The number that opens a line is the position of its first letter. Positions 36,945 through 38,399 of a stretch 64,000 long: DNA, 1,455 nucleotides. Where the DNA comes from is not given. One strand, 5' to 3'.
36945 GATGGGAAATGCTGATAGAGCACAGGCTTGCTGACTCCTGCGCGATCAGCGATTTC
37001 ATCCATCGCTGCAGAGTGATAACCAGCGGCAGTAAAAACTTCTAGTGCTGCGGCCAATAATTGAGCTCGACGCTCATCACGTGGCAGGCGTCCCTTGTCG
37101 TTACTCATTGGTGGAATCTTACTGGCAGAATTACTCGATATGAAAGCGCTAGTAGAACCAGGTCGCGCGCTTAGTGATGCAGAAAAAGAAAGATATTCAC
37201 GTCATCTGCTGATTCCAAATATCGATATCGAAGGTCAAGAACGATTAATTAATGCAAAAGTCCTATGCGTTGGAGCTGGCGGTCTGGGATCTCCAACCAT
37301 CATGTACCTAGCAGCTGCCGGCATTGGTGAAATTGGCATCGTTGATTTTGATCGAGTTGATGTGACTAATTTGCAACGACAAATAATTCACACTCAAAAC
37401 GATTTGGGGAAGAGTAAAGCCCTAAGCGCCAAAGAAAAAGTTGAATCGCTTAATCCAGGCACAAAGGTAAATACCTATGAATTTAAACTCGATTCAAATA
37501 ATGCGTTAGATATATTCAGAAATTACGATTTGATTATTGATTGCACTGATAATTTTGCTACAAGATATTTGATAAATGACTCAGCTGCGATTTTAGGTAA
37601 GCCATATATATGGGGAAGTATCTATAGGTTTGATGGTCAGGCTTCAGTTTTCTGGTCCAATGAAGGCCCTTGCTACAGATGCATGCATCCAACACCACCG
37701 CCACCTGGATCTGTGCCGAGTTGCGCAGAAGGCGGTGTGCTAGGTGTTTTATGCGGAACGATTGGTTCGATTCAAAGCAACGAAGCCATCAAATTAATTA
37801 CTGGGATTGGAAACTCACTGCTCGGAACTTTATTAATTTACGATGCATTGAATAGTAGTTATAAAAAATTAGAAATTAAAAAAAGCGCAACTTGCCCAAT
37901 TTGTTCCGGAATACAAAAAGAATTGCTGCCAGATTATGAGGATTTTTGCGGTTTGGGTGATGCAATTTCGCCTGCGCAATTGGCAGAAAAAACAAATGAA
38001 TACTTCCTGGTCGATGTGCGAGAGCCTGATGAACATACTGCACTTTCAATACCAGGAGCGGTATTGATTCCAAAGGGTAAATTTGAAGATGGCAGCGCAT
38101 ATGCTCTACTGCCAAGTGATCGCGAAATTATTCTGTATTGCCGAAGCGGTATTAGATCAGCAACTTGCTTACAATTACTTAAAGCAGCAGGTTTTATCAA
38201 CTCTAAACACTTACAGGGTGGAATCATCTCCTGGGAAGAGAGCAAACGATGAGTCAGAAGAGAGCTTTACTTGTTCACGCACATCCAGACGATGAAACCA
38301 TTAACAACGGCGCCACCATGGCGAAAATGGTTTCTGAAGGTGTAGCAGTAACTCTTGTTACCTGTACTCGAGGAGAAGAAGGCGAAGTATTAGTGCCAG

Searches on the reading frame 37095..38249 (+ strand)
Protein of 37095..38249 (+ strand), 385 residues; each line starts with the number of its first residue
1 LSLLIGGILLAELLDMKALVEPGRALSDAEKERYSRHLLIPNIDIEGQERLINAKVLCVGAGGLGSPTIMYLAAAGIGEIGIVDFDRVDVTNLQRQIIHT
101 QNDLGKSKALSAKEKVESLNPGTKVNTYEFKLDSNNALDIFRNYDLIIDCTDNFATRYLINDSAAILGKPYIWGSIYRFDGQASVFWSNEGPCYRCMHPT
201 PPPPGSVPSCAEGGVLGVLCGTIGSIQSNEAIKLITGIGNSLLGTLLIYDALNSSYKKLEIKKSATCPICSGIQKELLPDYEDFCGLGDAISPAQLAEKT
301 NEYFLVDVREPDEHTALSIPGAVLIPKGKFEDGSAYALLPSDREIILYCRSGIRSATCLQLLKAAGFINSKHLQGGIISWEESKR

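Call 54: search_protein_families(library=pfam, proteins=[window:37095-38249:+], max_evalue=0.01)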
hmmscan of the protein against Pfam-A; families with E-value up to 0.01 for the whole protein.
window:37095-38249:+ (385 aa): 3 families
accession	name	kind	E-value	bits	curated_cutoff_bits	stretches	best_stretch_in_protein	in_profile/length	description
PF00899.27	ThiF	-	3.2e-82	275.7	28.1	1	34-268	1-237/238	ThiF family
PF00581.25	Rhodanese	-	4.3e-15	56.4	22.2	1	293-382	2-101/102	Rhodanese-like domain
PF03721.20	UDPG_MGDP_dh_N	-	0.0016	18.5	27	1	55-110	2-55/187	UDP-glucose/GDP-mannose dehydrogenase family, NAD binding domain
